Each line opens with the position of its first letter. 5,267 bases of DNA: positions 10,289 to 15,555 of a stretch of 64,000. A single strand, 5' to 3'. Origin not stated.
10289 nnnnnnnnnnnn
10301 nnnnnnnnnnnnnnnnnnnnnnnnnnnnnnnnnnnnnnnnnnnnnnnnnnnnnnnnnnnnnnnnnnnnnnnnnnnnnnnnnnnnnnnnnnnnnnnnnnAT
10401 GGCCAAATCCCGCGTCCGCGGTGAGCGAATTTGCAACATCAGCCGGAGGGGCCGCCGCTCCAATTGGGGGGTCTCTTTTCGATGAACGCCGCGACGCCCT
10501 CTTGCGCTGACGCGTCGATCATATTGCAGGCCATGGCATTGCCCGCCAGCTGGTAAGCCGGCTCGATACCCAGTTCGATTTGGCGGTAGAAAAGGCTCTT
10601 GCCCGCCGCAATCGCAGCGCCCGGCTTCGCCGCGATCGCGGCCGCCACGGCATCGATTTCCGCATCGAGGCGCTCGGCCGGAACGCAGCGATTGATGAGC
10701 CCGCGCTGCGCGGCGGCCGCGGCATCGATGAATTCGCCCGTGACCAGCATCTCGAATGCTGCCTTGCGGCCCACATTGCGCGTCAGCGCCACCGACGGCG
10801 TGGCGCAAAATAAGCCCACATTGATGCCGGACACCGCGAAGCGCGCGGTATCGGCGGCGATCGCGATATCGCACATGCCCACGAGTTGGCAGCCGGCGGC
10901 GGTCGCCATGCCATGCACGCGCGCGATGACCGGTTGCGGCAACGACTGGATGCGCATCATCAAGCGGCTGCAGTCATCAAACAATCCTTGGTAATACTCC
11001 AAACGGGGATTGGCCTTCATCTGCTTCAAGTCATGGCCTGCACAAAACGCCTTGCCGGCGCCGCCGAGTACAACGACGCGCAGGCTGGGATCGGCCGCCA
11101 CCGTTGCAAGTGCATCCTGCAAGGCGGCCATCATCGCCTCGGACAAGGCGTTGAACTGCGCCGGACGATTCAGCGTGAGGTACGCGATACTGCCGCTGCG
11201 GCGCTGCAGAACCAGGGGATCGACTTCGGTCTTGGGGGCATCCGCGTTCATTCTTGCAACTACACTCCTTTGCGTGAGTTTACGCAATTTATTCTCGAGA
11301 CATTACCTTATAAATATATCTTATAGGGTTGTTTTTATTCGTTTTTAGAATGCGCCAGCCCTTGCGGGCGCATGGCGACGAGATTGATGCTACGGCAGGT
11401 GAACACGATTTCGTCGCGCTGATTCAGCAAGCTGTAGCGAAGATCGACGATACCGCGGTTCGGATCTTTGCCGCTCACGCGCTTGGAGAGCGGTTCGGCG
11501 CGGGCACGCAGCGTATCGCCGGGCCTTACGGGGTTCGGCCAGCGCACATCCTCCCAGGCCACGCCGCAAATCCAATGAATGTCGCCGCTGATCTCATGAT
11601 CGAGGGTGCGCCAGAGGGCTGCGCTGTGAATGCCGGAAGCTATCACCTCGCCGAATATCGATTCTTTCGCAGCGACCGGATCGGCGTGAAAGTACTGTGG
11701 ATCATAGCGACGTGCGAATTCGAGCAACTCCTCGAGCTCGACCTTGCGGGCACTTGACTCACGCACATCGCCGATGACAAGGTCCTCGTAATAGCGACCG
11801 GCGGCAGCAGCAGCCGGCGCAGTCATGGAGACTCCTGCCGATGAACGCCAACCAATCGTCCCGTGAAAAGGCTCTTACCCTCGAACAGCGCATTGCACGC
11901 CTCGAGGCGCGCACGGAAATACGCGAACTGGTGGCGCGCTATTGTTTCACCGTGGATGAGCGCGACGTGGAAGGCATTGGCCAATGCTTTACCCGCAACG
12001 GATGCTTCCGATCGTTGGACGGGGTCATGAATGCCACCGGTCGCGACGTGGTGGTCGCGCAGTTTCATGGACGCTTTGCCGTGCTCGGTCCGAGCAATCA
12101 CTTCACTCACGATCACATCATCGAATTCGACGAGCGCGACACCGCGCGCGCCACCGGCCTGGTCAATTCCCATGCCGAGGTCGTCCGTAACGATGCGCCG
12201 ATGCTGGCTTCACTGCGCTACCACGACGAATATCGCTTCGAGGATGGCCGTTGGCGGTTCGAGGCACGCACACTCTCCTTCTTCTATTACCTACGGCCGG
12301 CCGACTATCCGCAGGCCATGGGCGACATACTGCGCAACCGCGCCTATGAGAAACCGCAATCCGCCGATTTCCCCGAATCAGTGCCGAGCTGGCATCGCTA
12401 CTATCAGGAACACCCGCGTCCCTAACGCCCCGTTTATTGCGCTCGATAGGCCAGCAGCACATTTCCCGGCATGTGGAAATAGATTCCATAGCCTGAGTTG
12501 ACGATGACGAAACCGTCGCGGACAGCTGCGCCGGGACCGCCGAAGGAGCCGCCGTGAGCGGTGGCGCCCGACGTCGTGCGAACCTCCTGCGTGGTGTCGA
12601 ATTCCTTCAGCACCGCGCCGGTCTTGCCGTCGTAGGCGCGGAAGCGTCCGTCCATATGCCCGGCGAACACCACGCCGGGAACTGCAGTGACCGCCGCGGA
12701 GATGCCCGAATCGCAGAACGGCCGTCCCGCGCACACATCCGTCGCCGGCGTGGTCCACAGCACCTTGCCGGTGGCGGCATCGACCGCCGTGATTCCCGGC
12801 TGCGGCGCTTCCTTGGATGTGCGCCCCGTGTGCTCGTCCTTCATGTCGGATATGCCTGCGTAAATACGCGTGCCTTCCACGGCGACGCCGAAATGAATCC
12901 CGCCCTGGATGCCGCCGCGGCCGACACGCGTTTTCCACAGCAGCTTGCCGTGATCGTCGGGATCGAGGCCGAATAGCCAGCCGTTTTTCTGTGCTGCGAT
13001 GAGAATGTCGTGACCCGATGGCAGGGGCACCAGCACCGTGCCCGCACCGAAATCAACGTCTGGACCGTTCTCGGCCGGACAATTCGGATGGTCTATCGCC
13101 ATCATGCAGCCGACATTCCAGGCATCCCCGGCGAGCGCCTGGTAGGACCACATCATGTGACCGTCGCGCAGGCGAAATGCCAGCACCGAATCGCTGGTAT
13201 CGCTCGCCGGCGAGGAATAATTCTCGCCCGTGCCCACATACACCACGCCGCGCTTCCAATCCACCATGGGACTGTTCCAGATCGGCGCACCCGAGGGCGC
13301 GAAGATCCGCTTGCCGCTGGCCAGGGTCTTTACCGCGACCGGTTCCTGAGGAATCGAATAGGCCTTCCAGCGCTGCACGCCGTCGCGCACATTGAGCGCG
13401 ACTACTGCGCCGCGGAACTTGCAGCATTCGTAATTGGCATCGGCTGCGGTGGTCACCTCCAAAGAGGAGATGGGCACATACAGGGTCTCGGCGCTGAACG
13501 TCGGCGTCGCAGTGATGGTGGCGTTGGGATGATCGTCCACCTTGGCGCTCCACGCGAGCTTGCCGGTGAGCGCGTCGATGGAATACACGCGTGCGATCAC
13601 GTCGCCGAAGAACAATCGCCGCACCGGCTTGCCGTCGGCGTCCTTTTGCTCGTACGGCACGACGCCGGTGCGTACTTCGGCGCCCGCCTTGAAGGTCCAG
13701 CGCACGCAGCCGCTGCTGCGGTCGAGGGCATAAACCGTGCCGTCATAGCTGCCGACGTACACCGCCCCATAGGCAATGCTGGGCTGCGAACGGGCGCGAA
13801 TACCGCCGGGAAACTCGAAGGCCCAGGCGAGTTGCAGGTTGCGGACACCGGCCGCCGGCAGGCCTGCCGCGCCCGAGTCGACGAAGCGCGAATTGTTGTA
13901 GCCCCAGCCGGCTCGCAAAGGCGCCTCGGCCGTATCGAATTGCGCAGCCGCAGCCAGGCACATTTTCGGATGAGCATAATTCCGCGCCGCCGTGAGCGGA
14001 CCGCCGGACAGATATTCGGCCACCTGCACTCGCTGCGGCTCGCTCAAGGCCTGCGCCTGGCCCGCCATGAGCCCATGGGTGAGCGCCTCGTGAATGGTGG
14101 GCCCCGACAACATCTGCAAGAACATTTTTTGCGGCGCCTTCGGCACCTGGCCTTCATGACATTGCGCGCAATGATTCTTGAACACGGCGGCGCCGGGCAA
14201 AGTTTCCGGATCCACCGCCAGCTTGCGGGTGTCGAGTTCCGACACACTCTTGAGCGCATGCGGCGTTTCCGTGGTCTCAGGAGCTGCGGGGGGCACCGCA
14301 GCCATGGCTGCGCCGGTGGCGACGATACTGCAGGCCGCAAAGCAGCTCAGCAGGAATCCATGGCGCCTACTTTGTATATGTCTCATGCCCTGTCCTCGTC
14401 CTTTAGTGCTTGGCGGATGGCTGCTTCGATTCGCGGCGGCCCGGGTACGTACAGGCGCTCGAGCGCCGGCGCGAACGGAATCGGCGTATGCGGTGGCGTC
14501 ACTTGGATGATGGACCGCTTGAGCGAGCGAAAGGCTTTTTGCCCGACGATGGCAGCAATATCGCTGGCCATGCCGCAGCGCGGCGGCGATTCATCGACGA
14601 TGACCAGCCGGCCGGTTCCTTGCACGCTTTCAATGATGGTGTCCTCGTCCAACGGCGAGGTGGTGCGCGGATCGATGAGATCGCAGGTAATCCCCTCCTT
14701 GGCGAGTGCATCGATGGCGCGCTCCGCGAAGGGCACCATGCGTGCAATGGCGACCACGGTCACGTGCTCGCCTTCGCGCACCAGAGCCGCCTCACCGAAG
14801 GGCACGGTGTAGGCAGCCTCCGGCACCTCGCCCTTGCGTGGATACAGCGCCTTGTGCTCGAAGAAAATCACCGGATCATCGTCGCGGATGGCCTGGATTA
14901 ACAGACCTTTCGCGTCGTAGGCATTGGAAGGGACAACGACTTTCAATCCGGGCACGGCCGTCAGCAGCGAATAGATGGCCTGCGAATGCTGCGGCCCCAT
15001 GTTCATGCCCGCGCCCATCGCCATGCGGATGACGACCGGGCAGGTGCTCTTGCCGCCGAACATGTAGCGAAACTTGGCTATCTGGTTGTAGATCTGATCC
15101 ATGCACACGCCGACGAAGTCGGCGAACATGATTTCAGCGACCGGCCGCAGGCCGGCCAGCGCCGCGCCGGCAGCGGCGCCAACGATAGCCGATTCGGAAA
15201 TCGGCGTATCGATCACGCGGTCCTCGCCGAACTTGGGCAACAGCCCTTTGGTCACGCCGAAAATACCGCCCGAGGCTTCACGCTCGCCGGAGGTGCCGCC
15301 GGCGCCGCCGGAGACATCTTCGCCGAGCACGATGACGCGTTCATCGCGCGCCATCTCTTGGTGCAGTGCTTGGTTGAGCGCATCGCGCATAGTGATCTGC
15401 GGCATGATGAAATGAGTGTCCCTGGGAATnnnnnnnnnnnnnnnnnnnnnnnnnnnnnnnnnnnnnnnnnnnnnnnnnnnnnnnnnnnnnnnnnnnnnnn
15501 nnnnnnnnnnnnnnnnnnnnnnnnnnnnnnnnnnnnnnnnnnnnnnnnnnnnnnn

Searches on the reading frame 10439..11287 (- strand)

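Call 11: search_protein_families(library=pfam, proteins=[window:10439-11287:-])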
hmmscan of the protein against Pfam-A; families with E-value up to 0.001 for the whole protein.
window:10439-11287:- (282 aa): 2 families
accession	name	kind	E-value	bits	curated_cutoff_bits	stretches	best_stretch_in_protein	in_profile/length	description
PF00378.25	ECH_1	-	5.8e-59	199.9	27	1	30-278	2-250/251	Enoyl-CoA hydratase/isomerase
PF16113.10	ECH_2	-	5.7e-31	108.7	27.2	1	35-217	2-187/335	Enoyl-CoA hydratase/isomerase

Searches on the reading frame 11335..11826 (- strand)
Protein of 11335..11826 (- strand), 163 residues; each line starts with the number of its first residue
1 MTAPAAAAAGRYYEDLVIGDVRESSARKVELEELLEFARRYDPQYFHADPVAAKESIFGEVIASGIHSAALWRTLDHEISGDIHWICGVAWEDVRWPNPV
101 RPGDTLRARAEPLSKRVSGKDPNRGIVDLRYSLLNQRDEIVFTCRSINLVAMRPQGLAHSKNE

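Call 11: search_protein_families(library=pfam, proteins=[window:11335-11826:-])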
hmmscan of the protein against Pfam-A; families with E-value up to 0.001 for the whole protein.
window:11335-11826:- (163 aa): 1 family
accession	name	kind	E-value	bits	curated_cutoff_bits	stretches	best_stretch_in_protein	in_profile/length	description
PF01575.25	MaoC_dehydratas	-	1.3e-16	60.8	27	1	21-118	10-107/123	MaoC like domain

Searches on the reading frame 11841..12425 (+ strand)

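Call 11: search_protein_families(library=pfam, proteins=[window:11841-12425:+])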
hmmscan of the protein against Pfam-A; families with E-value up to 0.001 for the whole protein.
window:11841-12425:+ (194 aa): 3 families
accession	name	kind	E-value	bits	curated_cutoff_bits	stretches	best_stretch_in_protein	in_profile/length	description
PF13577.12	SnoaL_4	-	2.3e-26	92.7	24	1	20-144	2-126/126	SnoaL-like domain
PF12680.13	SnoaL_2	-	1.2e-07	32.7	27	1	31-139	1-100/102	SnoaL-like domain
PF14534.12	DUF4440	-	0.0001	23.1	25.2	1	27-139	1-106/107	Domain of unknown function (DUF4440)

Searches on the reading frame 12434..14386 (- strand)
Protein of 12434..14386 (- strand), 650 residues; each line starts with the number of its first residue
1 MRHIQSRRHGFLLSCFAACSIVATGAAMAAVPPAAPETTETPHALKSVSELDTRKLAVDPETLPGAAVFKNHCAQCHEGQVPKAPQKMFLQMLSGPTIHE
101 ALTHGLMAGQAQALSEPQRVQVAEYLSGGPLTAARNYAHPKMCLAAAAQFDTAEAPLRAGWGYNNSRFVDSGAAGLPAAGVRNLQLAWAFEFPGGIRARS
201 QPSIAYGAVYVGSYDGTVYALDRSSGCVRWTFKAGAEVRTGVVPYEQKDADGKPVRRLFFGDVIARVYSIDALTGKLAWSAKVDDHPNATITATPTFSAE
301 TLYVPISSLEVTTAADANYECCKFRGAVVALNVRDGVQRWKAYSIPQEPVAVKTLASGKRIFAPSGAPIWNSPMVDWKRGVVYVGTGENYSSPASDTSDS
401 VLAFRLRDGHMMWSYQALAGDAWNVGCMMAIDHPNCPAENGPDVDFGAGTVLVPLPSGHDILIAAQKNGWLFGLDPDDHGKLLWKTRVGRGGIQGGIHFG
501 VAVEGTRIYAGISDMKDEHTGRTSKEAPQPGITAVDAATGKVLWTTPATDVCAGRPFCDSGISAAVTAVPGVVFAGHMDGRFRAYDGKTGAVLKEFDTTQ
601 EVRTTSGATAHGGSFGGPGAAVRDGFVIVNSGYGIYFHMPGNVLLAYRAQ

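Call 7: search_protein_families(library=pfam, proteins=[window:12434-14386:-])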
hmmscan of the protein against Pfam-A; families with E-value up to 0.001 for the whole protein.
window:12434-14386:- (650 aa): 4 families
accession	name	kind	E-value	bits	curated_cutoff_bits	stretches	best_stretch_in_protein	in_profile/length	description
PF01011.28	PQQ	-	1.1e-25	90.8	26.7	2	177-425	20-294/595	Glucose/ethanol/alcohol dehydrogenase, beta-propeller domain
PF13360.13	PQQ_2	-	4.4e-24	85.9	27.6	2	187-342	16-144/233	Outer membrane protein assembly factor BamB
PF13570.13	Beta-prop_ACSF4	-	9.4e-17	61.8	133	1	180-341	35-170/329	Beta-alanine-activating enzyme, beta-propeller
PF13442.11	Cytochrome_CBB3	-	7.6e-06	26.6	27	1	63-126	4-68/68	Cytochrome C oxidase, cbb3-type, subunit III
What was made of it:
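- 12434..19401 (-): Putative regulated operon behind O1: SDR1, ThuA-like, Rieske1, E1-alpha, E1-beta and a PQQ/cytochrome c dehydrogenase. Pfam (call 7).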

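Call 23: search_protein_families(library=ncbifam, proteins=[window:12434-14386:-], max_evalue=0.00001)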
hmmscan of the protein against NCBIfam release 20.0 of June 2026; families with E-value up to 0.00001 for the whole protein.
window:12434-14386:- (650 aa): 6 families
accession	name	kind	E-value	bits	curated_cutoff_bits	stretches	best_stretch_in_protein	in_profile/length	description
TIGR03075.1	PQQ_enz_alc_DH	subfamily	4.5e-27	94.8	480.05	1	156-425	21-298/530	PQQ-dependent dehydrogenase, methanol/ethanol family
TIGR03300.1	assembly_YfgL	equivalog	7.1e-17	61.1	285.2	1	198-309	57-155/377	outer membrane protein assembly factor BamB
TIGR04528.1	acido_non_PQQ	subfamily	2.1e-16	59.8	650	1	177-421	25-265/493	acido-empty-quinoprotein group A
NF008351.0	PRK11138.1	equivalog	9.3e-13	47.4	423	1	200-308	63-169/394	outer membrane protein assembly factor BamB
TIGR03074.1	PQQ_membr_DH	subfamily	1.1e-10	40.1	832.65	1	181-426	180-460/783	membrane-bound PQQ-dependent dehydrogenase, glucose/quinate/shikimate family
NF053615.1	SerThrKinAfsKStmc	equivalog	2e-07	30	1300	0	180-280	634-729/809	protein serine/threonine kinase AfsK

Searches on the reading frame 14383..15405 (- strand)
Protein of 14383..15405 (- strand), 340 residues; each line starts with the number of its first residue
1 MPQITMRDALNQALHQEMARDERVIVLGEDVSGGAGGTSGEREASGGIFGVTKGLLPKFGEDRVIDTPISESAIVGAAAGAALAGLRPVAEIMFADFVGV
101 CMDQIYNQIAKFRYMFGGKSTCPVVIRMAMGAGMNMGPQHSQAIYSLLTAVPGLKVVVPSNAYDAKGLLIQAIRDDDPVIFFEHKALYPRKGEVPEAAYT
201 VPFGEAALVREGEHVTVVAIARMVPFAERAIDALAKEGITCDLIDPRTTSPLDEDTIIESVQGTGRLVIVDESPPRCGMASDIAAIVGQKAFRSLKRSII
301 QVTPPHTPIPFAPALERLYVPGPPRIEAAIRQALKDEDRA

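Call 7: search_protein_families(library=pfam, proteins=[window:14383-15405:-])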
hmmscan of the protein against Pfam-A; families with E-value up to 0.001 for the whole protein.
window:14383-15405:- (340 aa): 2 families
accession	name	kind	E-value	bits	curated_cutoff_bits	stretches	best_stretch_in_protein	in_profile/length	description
PF02779.29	Transket_pyr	-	2e-48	164.8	27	1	3-189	2-173/174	Transketolase, pyrimidine binding domain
PF02780.25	Transketolase_C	-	5.6e-35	120.4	25.9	1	204-326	1-124/124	Transketolase, C-terminal domain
